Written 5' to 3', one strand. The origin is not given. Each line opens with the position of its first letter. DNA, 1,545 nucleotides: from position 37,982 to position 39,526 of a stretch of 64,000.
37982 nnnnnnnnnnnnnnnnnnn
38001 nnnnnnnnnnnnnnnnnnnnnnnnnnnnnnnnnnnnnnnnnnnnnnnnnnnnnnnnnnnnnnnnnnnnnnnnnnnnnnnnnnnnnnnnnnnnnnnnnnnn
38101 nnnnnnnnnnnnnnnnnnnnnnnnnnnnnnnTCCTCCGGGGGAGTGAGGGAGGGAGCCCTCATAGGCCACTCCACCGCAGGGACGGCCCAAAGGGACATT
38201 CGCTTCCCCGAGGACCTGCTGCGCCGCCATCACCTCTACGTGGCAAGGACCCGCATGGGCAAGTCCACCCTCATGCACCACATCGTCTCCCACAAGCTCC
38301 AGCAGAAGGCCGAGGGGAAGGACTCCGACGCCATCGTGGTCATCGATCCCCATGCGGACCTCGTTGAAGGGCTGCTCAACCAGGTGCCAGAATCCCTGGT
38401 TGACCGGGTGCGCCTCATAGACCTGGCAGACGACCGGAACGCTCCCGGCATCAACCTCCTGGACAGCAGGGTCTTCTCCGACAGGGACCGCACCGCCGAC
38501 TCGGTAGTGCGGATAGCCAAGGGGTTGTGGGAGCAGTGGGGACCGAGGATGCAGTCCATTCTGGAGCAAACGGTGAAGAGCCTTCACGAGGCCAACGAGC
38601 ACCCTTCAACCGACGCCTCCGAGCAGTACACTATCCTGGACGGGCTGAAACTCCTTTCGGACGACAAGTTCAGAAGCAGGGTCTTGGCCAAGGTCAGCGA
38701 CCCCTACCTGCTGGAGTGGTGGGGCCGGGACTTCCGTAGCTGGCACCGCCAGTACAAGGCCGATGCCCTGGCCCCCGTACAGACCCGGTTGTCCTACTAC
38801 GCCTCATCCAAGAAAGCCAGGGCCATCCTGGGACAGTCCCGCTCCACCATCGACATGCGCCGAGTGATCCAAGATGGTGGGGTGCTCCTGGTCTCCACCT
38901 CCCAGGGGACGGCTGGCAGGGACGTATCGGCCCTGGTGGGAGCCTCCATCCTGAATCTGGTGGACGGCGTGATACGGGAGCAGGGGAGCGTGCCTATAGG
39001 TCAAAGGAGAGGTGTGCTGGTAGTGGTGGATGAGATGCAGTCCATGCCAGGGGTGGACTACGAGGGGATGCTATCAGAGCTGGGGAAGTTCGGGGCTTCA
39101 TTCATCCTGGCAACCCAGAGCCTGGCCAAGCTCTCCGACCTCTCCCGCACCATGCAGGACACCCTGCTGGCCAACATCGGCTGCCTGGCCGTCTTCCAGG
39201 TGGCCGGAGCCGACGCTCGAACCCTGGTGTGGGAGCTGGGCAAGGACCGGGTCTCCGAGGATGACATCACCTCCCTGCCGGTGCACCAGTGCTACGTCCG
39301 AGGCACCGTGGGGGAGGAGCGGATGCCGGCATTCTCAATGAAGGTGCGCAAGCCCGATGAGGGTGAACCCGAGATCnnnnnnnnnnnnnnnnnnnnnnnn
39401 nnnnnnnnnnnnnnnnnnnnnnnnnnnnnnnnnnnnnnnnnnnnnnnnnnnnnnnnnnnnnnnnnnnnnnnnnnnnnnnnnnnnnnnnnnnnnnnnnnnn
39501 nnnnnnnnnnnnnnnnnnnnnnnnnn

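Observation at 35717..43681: Compact mobile-element-like module: coiled-coil HTH protein, coupling-protein-like membrane ATPase, 550-aa replication-relaxation protein, VapBC and a large serine recombinase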

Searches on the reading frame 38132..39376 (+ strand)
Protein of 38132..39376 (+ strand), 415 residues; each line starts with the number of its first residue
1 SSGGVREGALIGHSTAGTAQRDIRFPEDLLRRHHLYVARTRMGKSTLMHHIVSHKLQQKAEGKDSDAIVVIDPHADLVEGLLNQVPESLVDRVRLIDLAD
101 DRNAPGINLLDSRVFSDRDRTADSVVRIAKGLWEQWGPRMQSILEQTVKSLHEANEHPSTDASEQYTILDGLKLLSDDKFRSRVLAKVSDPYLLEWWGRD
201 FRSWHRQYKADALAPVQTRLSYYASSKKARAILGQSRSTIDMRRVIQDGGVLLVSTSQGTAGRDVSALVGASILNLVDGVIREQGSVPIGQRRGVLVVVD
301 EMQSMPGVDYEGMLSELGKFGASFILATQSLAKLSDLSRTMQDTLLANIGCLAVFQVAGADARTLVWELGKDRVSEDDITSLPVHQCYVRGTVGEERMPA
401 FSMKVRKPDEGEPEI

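Call 62: search_dna_similar(query=window:38132-39376:+, collection=plasmids, mode=protein, max_evalue=0.01, max_rows=30)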
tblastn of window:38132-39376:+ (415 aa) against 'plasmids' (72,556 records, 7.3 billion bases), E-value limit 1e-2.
Records with a match: 180; places in all: 183; records where one place covers at least 80% of the query: 133.
Best place of each record, by identity: <60% 180.
By first word of the organism name: Bacillus 65; Streptomyces 30; Staphylococcus 26; Haladaptatus 9; Sulfolobus 5; Vibrio 5; Halalkalicoccus 3; Priestia 3; Embleya 2; Halorubrum 2; and 26 more.
By predicted mobility (MOB-suite, as given by PLSDB): non-mobilizable 129; mobilizable 45; conjugative 6.
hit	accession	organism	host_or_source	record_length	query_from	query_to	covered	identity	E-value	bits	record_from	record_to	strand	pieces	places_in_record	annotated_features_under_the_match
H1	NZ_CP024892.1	Rhodococcus ruber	cell culture,activated sludge from ...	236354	2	383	92%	28.2%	2e-24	113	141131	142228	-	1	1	DUF87 domain-containing protein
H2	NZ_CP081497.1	Streptomyces sp. BHT-5-2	whole organism,plant soil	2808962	32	406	90%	28.2%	3e-31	133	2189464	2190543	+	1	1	none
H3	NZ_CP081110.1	Sulfitobacter mediterraneus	-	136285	31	402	90%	27.8%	9e-38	153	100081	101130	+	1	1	type IV secretion system DNA-binding domain-containing protein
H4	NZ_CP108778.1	Embleya sp. NBC_00896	-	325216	32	405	90%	27.4%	8e-26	117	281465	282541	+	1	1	type IV secretory system conjugative DNA transfer family protein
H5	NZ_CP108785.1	Embleya sp. NBC_00888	-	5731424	32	403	90%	27.2%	4e-28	124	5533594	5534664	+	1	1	none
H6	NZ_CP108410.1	Kitasatospora sp. NBC_01300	-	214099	33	398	88%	27.3%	1e-11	74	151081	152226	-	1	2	ATP/GTP-binding protein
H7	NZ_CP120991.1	Streptomyces sp. Alt1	-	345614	57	412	86%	27.6%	4e-8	63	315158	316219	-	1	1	ATP/GTP-binding protein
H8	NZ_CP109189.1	Streptomyces sp. NBC_01708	-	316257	57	412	86%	27.5%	8e-11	72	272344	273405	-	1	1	ATP/GTP-binding protein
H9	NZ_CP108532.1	Streptomyces sp. NBC_01220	-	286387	57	412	86%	27.3%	1e-8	65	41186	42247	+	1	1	ATP/GTP-binding protein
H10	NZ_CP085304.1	Haladaptatus pallidirubidus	cell culture,saline soil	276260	30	390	87%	26.9%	1e-16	90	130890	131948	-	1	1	TraM recognition domain-containing protein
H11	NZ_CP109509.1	Streptomyces sp. NBC_01422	-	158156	57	412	86%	27.2%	2e-10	71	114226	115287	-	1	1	ATP/GTP-binding protein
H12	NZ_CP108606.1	Streptomyces sp. NBC_01174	-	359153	57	412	86%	27.2%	3e-10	70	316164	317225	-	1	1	ATP/GTP-binding protein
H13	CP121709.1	Bacillus subtilis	cell culture,Kantong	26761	13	415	97%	23.9%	3e-15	86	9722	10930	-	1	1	DUF87 domain-containing protein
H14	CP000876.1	Herpetosiphon aurantiacus DSM 785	-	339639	25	403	91%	25.4%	6e-18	94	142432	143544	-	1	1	hypothetical protein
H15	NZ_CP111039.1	Haladaptatus caseinilyticus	cell culture,sediment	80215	30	390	87%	26.6%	2e-17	92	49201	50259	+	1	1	TraM recognition domain-containing protein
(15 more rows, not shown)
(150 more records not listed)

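Call 63: get_annotated_region(hit=H3, flank=7000)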
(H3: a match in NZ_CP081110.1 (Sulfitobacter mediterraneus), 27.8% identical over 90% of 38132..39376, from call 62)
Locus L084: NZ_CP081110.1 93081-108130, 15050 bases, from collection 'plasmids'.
description: Sulfitobacter mediterraneus strain M342 plasmid unnamed1, complete sequence
organism: Sulfitobacter mediterraneus (NCBI taxid 83219)
taxonomy: Bacteria; Pseudomonadota; Alphaproteobacteria; Rhodobacterales; Roseobacteraceae; Sulfitobacter; Sulfitobacter mediterraneus
host: -; source: -; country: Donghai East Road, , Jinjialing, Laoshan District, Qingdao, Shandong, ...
typing (MOB-suite, as given by PLSDB): non-mobilizable
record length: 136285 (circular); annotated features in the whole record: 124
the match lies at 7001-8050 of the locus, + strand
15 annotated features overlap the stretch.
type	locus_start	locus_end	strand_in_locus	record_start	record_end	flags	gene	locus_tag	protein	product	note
CDS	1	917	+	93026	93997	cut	repB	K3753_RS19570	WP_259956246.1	plasmid partitioning protein RepB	-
CDS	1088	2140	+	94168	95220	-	-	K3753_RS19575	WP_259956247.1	helix-turn-helix domain-containing protein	-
CDS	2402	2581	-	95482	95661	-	-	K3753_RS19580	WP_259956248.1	hypothetical protein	-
CDS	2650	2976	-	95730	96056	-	-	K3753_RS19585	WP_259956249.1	hypothetical protein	-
CDS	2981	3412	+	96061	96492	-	-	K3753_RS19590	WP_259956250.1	hypothetical protein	-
CDS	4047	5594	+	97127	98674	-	-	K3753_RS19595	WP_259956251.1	recombinase family protein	GO:0006310 - DNA recombination [Evidence IEA]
CDS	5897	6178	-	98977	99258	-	-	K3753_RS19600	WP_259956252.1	hypothetical protein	-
CDS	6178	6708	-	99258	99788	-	-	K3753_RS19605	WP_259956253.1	DUF3768 domain-containing protein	-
CDS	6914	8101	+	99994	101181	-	-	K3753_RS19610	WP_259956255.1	type IV secretion system DNA-binding domain-containing protein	-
CDS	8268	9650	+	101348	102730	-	-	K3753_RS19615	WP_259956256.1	transposase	GO:0006313 - DNA transposition [Evidence IEA]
CDS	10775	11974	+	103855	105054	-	-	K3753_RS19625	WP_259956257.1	IS91 family transposase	-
CDS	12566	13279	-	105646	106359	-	-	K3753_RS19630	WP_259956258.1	alpha/beta hydrolase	-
CDS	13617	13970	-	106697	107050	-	-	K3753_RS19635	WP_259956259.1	hypothetical protein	-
CDS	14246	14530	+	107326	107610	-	-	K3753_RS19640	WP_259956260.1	hypothetical protein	-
CDS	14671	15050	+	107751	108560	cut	-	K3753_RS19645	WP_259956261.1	GNAT family N-acetyltransferase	-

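Call 64: get_annotated_region(hit=H13, flank=6000)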
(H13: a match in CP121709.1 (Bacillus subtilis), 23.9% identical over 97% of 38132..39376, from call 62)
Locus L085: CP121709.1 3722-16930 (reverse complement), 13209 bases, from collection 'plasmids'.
description: Bacillus subtilis strain PRO84 plasmid unnamed1, complete sequence
organism: Bacillus subtilis (NCBI taxid 1423)
taxonomy: Bacteria; Bacillota; Bacilli; Bacillales; Bacillaceae; Bacillus; Bacillus subtilis
host: -; source: cell culture,Kantong; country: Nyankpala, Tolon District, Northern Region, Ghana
typing (MOB-suite, as given by PLSDB): non-mobilizable
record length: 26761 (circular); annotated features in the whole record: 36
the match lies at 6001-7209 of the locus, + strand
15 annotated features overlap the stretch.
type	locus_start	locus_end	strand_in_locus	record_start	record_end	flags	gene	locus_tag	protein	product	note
CDS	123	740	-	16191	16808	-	-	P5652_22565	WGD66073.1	SprT-like domain-containing protein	-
CDS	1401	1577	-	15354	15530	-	-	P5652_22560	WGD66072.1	hypothetical protein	-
CDS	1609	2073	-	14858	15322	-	-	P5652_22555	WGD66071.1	hypothetical protein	-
CDS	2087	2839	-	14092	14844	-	-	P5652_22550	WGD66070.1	ParM/StbA family protein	-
CDS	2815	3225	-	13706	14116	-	-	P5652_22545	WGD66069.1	hypothetical protein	-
CDS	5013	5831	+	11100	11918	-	-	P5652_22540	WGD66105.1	hypothetical protein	-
CDS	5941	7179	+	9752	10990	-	-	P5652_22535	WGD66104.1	DUF87 domain-containing protein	-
CDS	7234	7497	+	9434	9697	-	-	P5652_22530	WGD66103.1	hypothetical protein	-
CDS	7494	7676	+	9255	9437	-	-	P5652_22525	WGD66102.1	hypothetical protein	-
CDS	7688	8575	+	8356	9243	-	-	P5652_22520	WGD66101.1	replication-relaxation family protein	-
CDS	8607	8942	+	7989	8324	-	-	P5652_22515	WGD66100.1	hypothetical protein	-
CDS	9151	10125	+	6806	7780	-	-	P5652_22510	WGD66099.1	conjugal transfer protein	-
CDS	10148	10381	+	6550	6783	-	-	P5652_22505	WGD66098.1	hypothetical protein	-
CDS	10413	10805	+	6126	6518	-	-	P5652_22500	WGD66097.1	hypothetical protein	-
CDS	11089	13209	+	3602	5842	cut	-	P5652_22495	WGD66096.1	ATP-binding protein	-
